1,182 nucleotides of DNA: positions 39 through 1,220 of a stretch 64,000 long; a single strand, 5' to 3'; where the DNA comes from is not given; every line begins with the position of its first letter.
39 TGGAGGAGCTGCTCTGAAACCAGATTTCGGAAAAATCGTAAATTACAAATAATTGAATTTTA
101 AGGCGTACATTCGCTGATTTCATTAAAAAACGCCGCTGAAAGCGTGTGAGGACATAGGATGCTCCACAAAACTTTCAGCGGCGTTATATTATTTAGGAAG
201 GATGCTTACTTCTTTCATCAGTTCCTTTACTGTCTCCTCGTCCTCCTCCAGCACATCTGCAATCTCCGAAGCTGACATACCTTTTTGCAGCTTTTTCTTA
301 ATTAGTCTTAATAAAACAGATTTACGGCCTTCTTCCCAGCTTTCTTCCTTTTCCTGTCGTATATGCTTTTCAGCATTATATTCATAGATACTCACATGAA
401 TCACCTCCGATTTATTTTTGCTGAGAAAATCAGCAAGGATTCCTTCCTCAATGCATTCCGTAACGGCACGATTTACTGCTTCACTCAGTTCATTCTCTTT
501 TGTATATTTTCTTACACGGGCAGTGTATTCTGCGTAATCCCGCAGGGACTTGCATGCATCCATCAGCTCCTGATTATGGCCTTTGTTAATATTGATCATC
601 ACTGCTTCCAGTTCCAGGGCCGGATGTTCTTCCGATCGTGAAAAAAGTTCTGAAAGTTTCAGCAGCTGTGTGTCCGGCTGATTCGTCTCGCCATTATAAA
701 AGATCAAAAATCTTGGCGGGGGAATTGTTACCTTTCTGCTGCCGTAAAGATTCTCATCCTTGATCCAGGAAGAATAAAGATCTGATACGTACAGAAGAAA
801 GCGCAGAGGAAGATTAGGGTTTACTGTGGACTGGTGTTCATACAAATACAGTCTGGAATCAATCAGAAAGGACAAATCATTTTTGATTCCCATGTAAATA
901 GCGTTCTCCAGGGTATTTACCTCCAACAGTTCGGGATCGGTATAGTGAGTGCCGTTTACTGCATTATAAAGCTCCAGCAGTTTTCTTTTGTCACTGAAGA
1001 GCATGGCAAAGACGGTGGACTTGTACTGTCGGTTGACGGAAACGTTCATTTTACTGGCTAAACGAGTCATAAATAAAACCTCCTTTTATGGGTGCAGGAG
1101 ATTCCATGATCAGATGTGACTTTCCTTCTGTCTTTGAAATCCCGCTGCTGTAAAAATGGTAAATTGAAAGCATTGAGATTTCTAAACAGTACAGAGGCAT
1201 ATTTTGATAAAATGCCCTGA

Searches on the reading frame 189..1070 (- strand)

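Call 56: search_protein_families(library=ncbifam, proteins=[window:189-1070:-], max_evalue=0.01)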
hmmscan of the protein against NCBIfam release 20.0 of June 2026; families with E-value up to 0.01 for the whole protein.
window:189-1070:- (293 aa): 1 family
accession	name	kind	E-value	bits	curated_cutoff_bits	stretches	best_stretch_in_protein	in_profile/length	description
TIGR01784.1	T_den_put_tspse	subfamily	7.1e-05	22.8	52.1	1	70-283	62-272/273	Rpn family recombination-promoting nuclease/putative transposase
